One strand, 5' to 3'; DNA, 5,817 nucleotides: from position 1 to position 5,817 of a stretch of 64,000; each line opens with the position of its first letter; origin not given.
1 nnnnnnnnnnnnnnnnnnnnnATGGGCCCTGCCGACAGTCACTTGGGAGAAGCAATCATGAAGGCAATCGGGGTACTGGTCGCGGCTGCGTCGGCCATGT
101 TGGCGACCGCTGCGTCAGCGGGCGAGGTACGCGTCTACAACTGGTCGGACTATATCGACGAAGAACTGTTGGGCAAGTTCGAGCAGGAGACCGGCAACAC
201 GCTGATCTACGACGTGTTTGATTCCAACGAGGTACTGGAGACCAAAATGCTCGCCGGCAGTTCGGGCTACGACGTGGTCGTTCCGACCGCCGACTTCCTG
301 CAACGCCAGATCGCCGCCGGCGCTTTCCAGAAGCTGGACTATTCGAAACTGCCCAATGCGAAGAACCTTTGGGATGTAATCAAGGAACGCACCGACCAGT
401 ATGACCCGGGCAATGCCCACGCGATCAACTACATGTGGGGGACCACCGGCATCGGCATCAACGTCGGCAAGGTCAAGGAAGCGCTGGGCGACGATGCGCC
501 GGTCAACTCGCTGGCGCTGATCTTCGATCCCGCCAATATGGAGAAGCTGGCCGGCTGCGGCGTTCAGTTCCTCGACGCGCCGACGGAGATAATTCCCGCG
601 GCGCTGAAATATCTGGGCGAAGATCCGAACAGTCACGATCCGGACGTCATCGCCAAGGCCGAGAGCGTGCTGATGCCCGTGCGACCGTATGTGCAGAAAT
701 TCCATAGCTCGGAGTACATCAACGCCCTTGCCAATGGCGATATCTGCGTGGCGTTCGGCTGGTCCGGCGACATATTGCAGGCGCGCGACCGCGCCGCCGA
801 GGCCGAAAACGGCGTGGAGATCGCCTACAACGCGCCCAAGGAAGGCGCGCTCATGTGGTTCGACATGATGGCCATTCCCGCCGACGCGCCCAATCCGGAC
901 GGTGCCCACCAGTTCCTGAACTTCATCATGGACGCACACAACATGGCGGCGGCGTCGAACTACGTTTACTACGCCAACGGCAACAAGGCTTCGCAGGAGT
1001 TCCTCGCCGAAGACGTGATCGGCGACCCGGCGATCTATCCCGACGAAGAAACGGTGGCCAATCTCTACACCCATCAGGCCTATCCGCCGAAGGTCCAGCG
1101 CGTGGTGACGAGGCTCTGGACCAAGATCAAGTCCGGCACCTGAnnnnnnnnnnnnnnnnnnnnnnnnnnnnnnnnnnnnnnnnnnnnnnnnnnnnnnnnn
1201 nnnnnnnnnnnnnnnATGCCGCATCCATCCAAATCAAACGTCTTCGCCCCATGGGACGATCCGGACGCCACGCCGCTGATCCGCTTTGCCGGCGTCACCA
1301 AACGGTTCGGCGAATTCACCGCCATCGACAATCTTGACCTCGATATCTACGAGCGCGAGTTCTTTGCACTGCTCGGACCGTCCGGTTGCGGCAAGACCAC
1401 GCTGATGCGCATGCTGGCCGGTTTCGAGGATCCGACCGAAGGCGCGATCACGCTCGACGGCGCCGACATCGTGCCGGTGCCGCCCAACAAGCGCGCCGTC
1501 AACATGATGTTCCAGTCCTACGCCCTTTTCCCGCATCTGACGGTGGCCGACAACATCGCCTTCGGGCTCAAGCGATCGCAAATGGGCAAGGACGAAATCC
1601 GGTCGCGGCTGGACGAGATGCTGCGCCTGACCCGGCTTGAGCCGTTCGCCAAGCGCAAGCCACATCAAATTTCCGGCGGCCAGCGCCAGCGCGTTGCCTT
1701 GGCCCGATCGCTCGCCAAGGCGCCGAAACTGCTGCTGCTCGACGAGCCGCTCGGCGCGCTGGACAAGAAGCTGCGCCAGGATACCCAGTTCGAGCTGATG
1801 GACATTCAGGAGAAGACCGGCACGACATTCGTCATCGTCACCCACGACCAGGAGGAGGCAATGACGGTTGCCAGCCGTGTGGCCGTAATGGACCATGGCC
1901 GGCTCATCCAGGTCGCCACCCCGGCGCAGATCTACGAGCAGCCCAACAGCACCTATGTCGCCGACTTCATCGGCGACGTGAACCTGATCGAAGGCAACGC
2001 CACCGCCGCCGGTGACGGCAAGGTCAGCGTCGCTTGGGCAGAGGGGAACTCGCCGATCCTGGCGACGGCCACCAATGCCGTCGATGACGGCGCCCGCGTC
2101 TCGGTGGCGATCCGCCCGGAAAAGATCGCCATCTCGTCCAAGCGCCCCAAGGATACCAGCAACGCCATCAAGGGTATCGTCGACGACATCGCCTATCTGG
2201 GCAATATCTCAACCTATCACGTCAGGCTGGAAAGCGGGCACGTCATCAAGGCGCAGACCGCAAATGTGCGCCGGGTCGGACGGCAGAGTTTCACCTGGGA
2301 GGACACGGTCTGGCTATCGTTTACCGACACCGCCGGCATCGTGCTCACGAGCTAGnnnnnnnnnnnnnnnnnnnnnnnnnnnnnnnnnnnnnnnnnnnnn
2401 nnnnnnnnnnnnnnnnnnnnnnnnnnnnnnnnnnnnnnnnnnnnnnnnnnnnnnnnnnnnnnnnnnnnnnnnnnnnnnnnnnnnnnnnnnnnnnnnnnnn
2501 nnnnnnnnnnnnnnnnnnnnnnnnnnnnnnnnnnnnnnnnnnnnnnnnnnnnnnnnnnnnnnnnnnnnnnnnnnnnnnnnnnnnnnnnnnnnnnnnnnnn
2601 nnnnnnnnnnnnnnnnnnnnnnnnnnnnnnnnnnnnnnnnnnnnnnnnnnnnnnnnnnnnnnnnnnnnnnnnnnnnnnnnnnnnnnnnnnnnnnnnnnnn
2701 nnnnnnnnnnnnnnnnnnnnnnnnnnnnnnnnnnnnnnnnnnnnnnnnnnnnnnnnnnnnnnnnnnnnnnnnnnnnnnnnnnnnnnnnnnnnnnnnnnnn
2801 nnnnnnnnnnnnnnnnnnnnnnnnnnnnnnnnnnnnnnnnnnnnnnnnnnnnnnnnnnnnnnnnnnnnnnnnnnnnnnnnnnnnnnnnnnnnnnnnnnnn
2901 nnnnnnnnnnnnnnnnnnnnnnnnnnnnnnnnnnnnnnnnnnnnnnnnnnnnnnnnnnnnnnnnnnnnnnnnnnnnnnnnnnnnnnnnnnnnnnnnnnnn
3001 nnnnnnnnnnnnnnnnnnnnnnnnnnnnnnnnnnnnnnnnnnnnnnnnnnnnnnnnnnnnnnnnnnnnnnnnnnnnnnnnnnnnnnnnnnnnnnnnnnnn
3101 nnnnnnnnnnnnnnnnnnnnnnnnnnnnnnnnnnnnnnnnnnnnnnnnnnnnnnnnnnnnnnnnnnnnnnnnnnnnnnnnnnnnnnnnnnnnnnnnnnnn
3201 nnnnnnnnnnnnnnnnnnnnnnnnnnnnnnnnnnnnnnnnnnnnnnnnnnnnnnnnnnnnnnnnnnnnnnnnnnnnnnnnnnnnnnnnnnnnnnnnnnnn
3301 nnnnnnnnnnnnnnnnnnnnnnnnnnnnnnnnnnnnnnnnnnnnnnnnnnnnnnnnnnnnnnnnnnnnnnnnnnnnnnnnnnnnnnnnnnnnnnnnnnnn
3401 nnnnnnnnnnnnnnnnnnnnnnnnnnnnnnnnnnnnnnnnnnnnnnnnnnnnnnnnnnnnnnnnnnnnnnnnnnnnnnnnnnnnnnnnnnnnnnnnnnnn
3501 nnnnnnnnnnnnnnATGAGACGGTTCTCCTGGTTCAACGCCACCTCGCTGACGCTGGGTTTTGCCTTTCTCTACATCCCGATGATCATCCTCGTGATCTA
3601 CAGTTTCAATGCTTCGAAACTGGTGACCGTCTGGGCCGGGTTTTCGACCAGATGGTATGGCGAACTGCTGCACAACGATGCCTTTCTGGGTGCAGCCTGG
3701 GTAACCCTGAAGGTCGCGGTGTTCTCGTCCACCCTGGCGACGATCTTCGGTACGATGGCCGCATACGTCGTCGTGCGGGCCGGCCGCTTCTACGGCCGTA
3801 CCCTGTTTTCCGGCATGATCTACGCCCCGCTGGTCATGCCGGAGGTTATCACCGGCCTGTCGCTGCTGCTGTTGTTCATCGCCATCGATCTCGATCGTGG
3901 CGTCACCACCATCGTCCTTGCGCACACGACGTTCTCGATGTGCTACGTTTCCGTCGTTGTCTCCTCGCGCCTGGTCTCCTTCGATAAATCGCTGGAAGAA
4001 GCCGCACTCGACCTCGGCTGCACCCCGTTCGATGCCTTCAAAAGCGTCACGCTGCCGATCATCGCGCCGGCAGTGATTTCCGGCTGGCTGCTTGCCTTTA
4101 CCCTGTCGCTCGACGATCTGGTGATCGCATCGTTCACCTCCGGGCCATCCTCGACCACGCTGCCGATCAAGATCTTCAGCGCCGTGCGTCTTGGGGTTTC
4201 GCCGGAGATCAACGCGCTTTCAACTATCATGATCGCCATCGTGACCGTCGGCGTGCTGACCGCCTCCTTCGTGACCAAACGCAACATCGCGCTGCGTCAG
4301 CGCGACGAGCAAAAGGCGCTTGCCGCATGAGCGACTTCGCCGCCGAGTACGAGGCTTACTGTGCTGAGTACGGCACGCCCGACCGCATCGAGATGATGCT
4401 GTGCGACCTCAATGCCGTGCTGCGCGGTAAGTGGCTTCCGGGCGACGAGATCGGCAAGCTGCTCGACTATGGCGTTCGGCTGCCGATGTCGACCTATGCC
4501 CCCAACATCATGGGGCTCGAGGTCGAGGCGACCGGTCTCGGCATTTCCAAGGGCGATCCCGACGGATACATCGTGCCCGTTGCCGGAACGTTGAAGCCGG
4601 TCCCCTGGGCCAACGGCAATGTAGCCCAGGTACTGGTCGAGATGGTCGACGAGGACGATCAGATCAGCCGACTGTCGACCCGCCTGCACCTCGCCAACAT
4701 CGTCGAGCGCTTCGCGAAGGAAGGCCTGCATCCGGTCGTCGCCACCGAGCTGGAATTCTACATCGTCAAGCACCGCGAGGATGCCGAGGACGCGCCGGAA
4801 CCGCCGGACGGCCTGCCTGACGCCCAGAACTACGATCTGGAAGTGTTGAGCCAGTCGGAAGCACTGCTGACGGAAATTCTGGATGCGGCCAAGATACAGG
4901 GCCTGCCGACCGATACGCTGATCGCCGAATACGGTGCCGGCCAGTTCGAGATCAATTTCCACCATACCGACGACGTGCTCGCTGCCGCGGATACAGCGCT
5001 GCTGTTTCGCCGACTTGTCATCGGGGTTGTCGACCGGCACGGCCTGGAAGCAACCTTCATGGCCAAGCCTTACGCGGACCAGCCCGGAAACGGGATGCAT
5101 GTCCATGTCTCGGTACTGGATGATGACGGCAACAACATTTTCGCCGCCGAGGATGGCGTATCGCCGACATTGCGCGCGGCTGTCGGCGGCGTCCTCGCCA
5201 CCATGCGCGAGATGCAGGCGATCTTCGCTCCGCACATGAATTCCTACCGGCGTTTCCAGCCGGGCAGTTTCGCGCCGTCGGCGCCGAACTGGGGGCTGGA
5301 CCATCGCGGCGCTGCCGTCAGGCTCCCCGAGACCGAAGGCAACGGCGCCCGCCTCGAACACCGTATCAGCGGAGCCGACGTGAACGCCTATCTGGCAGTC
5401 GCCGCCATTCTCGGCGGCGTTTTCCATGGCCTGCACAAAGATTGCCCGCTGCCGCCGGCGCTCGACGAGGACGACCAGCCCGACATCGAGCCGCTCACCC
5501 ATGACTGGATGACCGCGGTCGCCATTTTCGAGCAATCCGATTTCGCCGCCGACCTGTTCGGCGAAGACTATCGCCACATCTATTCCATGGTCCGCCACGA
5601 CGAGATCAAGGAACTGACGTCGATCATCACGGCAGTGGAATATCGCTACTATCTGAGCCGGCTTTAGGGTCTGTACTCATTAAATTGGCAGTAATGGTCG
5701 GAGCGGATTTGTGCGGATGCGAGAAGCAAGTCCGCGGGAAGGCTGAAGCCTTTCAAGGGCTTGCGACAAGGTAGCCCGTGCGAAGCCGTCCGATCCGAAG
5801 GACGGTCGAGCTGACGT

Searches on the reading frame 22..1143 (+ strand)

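Call 30: search_protein_families(library=pfam, proteins=[window:22-1143:+])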
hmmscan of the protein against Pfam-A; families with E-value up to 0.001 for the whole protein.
window:22-1143:+ (373 aa): 4 families
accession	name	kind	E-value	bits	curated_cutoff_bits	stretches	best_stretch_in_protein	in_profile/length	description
PF13416.11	SBP_bac_8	-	1e-21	78.4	27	1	51-337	4-276/279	Bacterial extracellular solute-binding protein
PF13343.11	SBP_bac_6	-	1.9e-12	47.6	24.6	1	84-315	5-215/245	Bacterial extracellular solute-binding protein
PF01547.30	SBP_bac_1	-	5e-11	43.6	26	1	44-303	9-301/307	Bacterial extracellular solute-binding protein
PF13531.11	SBP_bac_11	-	2.2e-05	24.8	25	0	219-305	132-215/227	Bacterial extracellular solute-binding protein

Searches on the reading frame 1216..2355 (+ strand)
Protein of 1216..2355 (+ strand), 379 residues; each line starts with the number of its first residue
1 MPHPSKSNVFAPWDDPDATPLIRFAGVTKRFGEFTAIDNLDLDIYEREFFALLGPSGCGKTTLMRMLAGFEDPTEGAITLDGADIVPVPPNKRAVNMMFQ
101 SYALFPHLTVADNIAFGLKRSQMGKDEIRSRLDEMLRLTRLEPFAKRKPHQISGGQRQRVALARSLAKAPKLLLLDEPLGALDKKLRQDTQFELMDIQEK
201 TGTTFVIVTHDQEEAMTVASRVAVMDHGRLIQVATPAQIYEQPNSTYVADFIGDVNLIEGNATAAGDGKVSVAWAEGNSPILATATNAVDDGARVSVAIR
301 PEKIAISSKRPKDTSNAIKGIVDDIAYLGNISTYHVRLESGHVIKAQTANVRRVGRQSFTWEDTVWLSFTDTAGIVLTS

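Call 30: search_protein_families(library=pfam, proteins=[window:1216-2355:+])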
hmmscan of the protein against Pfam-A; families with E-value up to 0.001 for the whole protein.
window:1216-2355:+ (379 aa): 5 families
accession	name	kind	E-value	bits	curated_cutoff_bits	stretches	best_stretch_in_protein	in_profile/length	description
PF00005.33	ABC_tran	-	2.8e-36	125.6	25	1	38-179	2-136/137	ABC transporter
PF08402.16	TOBE_2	-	3e-18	66.2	21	1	297-377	1-76/76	TOBE domain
PF13304.12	AAA_21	-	0.00011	22.8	27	0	49-69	1-21/304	AAA domain, putative AbiEii toxin, Type IV TA system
PF02463.25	SMC_N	-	0.00029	20.8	40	0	148-223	133-210/220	RecF/RecN/SMC N terminal domain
PF13401.12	AAA_22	-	0.00097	19.9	27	0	46-177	4-92/130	AAA domain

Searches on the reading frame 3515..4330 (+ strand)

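Call 30: search_protein_families(library=pfam, proteins=[window:3515-4330:+])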
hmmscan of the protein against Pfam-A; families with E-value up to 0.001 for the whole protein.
window:3515-4330:+ (271 aa): 1 family
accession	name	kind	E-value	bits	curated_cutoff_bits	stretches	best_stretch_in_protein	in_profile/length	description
PF00528.27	BPD_transp_1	-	2.7e-13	50.5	26.4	1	76-254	2-175/184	Binding-protein-dependent transport system inner membrane component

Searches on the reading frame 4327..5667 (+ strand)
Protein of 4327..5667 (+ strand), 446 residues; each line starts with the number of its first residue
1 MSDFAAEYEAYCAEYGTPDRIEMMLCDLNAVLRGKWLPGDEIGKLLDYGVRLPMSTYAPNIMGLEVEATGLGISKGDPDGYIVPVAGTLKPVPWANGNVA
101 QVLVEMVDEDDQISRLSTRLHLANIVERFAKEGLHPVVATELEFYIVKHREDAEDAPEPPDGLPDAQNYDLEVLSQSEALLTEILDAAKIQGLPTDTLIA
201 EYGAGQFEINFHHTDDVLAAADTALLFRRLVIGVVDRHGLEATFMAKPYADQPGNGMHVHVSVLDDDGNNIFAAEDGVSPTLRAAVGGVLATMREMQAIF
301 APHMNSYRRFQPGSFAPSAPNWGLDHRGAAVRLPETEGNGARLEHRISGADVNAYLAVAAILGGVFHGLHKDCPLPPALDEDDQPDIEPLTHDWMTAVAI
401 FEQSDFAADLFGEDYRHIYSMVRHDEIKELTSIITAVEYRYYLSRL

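Call 30: search_protein_families(library=pfam, proteins=[window:4327-5667:+])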
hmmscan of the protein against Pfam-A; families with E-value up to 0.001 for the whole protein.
window:4327-5667:+ (446 aa): 1 family
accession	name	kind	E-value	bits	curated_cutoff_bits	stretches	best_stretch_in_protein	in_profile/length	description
PF00120.29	Gln-synt_C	-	3.6e-84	283.2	24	1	117-442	3-344/344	Glutamine synthetase, catalytic domain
